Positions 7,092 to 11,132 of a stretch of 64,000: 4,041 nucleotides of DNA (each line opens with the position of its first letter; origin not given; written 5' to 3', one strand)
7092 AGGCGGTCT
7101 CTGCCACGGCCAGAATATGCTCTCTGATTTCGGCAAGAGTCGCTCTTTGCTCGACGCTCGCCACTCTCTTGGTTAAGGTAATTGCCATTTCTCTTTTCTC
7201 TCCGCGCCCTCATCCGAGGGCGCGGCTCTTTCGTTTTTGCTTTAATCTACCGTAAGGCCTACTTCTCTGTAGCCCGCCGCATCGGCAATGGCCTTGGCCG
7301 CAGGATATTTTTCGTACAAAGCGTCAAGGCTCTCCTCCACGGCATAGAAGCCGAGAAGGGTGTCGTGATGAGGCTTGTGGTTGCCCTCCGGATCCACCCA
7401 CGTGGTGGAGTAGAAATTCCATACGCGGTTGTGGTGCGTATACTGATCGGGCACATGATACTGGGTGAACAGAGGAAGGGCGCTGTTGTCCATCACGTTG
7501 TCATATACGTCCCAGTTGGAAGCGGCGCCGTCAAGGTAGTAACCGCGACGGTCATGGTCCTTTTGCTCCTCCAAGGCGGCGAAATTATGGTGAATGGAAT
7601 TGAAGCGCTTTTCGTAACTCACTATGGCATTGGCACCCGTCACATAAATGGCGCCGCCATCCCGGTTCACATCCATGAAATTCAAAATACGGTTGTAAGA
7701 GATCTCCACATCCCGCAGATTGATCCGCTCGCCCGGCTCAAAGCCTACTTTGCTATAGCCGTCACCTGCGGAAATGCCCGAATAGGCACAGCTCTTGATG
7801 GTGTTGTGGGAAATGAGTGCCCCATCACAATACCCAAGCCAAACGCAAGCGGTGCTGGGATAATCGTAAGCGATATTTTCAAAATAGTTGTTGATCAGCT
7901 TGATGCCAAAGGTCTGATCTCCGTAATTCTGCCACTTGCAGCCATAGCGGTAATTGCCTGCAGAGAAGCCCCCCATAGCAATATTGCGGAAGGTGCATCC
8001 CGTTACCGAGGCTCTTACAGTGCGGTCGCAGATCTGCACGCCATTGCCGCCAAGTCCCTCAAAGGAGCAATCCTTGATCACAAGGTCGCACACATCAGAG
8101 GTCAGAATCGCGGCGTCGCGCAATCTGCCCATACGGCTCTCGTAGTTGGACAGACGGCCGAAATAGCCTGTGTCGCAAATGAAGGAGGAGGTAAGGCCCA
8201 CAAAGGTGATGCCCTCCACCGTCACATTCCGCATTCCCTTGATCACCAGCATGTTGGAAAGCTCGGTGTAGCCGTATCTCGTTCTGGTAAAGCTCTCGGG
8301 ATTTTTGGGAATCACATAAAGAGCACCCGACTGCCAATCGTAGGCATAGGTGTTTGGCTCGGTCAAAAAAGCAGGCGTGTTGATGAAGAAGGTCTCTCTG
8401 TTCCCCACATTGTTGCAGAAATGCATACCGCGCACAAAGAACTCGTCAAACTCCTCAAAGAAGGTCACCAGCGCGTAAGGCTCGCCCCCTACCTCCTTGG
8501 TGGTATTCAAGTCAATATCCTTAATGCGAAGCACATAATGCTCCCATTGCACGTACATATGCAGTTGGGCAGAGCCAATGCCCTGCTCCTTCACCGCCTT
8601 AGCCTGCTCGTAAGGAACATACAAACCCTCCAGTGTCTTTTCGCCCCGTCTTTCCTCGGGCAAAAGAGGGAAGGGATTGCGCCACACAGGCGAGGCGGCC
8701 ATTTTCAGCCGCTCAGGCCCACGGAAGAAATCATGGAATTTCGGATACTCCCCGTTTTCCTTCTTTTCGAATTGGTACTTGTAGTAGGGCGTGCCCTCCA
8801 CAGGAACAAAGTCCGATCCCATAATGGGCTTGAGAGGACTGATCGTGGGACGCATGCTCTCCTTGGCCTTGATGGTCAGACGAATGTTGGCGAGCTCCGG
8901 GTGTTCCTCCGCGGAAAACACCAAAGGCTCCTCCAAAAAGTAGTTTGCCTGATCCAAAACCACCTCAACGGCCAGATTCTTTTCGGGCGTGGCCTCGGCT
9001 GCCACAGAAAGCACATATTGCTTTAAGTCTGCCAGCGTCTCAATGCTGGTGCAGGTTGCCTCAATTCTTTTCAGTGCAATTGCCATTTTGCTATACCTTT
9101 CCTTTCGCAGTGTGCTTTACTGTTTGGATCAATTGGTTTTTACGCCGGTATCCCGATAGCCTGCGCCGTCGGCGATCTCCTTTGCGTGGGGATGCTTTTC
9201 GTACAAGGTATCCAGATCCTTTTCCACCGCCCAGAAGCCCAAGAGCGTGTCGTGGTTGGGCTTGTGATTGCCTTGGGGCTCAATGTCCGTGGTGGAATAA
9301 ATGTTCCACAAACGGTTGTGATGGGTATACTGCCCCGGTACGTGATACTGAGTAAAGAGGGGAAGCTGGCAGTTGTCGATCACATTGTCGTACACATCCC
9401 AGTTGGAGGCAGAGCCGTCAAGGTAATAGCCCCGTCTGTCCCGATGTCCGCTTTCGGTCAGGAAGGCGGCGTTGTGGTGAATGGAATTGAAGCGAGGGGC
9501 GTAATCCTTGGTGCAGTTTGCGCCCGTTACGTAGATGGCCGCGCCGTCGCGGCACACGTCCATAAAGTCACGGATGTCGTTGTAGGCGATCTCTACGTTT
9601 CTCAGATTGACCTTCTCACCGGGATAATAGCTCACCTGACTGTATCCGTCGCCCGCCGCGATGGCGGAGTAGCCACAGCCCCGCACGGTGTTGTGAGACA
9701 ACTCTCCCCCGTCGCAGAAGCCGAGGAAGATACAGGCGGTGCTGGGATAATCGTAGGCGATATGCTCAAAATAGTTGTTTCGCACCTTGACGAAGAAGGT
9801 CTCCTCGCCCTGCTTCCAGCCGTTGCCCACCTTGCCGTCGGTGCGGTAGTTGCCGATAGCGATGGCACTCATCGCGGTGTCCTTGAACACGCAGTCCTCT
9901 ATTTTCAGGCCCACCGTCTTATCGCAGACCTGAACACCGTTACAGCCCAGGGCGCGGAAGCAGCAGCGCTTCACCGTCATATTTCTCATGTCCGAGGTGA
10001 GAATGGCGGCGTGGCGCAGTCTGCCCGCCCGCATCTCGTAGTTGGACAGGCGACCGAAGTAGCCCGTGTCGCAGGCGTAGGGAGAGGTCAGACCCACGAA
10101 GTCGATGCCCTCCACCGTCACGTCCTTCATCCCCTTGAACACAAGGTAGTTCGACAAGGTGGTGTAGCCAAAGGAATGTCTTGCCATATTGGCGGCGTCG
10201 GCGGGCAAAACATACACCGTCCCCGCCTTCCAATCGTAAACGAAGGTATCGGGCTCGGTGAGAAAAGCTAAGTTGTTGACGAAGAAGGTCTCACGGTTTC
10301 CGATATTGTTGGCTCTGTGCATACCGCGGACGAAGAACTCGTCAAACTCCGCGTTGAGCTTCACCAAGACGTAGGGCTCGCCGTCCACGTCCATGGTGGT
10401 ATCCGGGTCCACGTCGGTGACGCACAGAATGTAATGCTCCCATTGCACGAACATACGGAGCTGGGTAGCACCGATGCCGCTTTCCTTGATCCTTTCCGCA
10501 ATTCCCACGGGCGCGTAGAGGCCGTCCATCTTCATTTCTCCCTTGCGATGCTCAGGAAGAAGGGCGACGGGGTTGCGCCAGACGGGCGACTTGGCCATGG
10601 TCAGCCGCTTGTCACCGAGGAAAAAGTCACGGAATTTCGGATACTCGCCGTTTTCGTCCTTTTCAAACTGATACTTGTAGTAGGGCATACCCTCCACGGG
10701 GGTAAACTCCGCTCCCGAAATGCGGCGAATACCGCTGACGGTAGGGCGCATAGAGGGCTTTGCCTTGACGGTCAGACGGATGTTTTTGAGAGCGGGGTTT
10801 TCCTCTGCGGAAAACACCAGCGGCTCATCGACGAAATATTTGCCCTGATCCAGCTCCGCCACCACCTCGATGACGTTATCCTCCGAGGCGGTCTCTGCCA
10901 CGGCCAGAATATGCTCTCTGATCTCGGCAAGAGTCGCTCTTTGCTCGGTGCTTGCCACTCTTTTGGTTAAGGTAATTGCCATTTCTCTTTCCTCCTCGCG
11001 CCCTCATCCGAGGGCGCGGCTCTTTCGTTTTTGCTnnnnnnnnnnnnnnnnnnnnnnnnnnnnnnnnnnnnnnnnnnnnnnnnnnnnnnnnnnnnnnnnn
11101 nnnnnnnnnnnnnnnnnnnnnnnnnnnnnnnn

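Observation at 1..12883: At least seven tandem, co-directional, signal-peptide-less beta-helix paralogs form one uninterrupted ~13 kb array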

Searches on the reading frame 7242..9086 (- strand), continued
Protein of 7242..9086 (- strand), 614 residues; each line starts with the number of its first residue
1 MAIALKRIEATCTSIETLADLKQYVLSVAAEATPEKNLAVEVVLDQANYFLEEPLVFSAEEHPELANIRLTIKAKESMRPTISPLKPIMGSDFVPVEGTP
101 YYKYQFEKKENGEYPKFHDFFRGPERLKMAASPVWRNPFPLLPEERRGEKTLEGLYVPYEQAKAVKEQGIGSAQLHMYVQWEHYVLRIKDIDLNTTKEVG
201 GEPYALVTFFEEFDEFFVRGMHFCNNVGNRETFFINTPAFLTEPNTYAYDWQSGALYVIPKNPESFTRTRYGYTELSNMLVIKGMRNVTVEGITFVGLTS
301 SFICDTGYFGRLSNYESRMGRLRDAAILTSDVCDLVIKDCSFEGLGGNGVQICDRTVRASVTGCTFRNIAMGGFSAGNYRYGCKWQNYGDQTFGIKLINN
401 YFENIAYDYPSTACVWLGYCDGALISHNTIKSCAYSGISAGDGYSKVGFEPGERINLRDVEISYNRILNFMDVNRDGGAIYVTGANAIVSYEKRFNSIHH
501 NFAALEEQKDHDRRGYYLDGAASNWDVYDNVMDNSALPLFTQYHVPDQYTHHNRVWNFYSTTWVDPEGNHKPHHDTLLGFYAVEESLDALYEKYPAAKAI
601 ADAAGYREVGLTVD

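Call 52: find_encoding_contigs(protein=P0063, flank=10000, max_places=2)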
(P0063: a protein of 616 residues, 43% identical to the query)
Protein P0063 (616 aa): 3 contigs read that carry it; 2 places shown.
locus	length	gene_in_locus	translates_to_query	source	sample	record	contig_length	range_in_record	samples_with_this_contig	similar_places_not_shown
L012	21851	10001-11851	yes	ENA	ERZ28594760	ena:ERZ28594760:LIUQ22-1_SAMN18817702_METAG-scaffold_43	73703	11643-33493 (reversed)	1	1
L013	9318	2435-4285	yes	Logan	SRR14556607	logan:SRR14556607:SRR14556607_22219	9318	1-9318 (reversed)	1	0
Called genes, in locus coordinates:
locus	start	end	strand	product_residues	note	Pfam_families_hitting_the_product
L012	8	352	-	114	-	PF01187:MIF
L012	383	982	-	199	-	PF01741:MscL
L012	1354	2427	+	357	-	-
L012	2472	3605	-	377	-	PF03600:CitMHS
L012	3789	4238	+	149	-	-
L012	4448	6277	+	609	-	PF13229:Beta_helix (weak)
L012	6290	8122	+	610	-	PF13229:Beta_helix (weak)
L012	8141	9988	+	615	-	PF13229:Beta_helix (faint)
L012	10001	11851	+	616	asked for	PF13229:Beta_helix (weak)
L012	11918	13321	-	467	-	-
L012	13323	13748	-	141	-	-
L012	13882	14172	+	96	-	PF12844:HTH_19, PF13560:HTH_31 (weak), PF01381:HTH_3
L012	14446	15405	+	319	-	PF00710:Asparaginase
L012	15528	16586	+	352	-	PF01381:HTH_3, PF12844:HTH_19, PF13560:HTH_31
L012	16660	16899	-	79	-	-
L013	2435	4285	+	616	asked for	PF13229:Beta_helix (weak)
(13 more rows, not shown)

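Call 64: search_protein_families(library=phrogs, proteins=[window:7242-9086:-], max_evalue=0.01)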
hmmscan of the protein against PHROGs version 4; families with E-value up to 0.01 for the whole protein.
window:7242-9086:- (614 aa): 0 families

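Call 65: search_protein_families(library=ncbifam, proteins=[L010:21274-21714:+, L010:3793-4242:+, L003:11943-13349:+, P0095], max_evalue=0.001)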
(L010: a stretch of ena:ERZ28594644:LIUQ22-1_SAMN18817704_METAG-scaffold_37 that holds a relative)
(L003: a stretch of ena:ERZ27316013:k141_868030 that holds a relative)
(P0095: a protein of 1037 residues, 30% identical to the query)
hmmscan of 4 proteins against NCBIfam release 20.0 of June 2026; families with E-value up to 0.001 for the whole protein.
L010:21274-21714:+ (146 aa): 2 families
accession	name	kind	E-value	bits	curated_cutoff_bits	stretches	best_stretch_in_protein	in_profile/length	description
NF011949.0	PRK15420.1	equivalog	2.3e-31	108.7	141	1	1-145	1-138/140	L-fucose mutarotase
NF008761.0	PRK11797.1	equivalog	1.7e-12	47.8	93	1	7-146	5-138/139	D-ribose pyranase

L010:3793-4242:+ (149 aa): 0 families

L003:11943-13349:+ (468 aa): 38 families (the best 25 are shown)
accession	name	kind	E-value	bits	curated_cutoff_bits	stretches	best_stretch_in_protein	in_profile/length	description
NF005591.0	PRK07318.1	equivalog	2.7e-74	251.2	435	1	8-466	6-465/466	dipeptidase PepV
TIGR01887.1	dipeptidaselike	subfamily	2.6e-70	237.8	207.95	1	15-456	1-441/447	Sapep family Mn(2+)-dependent dipeptidase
TIGR01886.1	dipeptidase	equivalog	2.3e-56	191.6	632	1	11-466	8-465/466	dipeptidase PepV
NF005542.0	PRK07205.1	subfamily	5.2e-54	183.7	602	1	13-465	8-441/444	M20 family metallopeptidase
NF004809.0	PRK06156.1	equivalog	2e-38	132.7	438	1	83-425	163-537/573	dipeptidase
NF052477.1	3M3SH_dipept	exception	4.8e-33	114.7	1025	1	17-419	12-429/469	Cys-Gly-3M3SH dipeptidase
TIGR01910.1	DapE-ArgE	subfamily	1.2e-22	80.6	217.6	1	73-198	55-184/373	ArgE/DapE family deacylase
NF010589.0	PRK13983.1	equivalog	5.2e-22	78.3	333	1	75-160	78-164/409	M20 family metallo-hydrolase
NF006399.0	PRK08651.1-2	equivalog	1.8e-16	60.2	381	1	16-194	4-181/405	succinyl-diaminopimelate desuccinylase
NF006596.0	PRK09133.1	subfamily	7.4e-16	57.7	349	1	45-168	59-189/474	hypothetical protein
NF009557.0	PRK13009.1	equivalog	4.6e-15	55.6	284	1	48-159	25-137/377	succinyl-diaminopimelate desuccinylase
NF006400.0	PRK08651.1-3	equivalog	8.1e-15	54.5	374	1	87-159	88-160/410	succinyl-diaminopimelate desuccinylase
NF005914.0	PRK07907.1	subfamily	3.3e-13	49.3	300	1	4-170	6-172/456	hypothetical protein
NF006326.0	PRK08554.1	equivalog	4.5e-12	45.5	354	1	43-180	32-171/446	peptidase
NF005306.0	PRK06837.1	subfamily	9.4e-12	44.5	376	1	77-159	92-176/427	ArgE/DapE family deacylase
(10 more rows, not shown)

P0095 (1037 aa): 0 families

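Call 77: search_protein_families(library=padloc, proteins=[window:7242-9086:-], max_evalue=0.01)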
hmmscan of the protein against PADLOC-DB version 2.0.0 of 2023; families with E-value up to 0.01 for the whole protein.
window:7242-9086:- (614 aa): 0 families

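Call 79: find_encoding_contigs(protein=P0016, flank=10000, max_places=2)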
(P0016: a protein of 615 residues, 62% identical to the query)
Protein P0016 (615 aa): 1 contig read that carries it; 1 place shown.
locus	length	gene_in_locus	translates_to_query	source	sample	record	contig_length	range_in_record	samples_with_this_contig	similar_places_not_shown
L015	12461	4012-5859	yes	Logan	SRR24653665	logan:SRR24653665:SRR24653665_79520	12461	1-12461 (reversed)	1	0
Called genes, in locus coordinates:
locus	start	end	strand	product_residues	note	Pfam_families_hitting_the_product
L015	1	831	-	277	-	?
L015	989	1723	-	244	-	PF20260:PUA_4, PF04452:Methyltrans_RNA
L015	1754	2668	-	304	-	PF06325:PrmA, PF01135:PCMT, PF02475:TRM5-TYW2_MTfase (weak), PF05175:MTS, PF13489:Methyltransf_23 (weak), PF08241:Methyltransf_11, PF13649:Methyltransf_25, PF13847:Methyltransf_31, +1 more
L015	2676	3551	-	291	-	PF06574:FAD_syn, PF01687:Flavokinase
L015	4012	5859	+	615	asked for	PF13229:Beta_helix (weak)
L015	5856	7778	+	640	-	-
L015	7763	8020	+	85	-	-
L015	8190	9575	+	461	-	PF05048:NosD (faint), PF13229:Beta_helix (faint)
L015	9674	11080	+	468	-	PF04389:Peptidase_M28 (faint), PF01546:Peptidase_M20, PF07687:M20_dimer (faint)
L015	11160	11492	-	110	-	-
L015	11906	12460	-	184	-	?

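Call 83: search_solved_structures(query=window:7242-9086:-, max_evalue=1)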
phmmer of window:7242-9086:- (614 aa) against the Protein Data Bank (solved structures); distinct sequences matched with E-value up to 1: 2.
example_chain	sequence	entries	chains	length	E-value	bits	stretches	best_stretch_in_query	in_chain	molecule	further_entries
5mqp_A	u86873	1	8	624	1.9e-05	26.8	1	319-447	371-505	Glycoside hydrolase BT_1002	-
5aj3_R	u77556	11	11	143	0.5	12.2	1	222-258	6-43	MITORIBOSOMAL PROTEIN BS18M, MRPS18C | Mitochondrial ribosomal protein S18C | 28S ribosomal protein S18c, mitochondrial isoform 1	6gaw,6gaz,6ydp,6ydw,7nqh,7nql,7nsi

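Call 84: search_solved_structures(query=A2, max_evalue=0.001)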
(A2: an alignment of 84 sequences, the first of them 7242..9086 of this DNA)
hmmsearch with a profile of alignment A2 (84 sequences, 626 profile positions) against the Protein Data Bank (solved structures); distinct sequences matched with E-value up to 0.001: 5.
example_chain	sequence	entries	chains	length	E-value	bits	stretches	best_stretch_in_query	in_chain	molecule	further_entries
5mqp_A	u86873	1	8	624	1.2e-41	145.8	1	25-538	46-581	Glycoside hydrolase BT_1002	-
9rx2_A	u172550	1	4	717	1.2e-30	109.5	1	225-447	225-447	Parallel beta-helix repeat protein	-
8yk3_A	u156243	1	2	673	9.6e-05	23.9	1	343-415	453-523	Alpha-galactosidase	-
8yk2_B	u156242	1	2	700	0.0001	23.8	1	343-415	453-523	Alpha-galactosidase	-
8yk1_A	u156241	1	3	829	0.00012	23.6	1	343-415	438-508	Alpha-galactosidase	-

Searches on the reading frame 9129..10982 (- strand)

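Call 5: search_protein_families(library=pfam, proteins=[window:9129-10982:-], max_evalue=1)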
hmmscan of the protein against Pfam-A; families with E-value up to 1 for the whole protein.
window:9129-10982:- (617 aa): 2 families
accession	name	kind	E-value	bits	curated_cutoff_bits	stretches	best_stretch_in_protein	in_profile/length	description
PF13229.12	Beta_helix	-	1.1e-07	32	25.9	2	398-539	11-114/158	Right handed beta helix region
PF22564.2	HAAS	-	0.26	12.1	27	1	9-39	13-41/55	HAAS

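Call 6: search_protein_families(library=ncbifam, proteins=[window:9129-10982:-], max_evalue=1)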
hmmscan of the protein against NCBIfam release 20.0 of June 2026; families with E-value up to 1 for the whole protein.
window:9129-10982:- (617 aa): 0 families
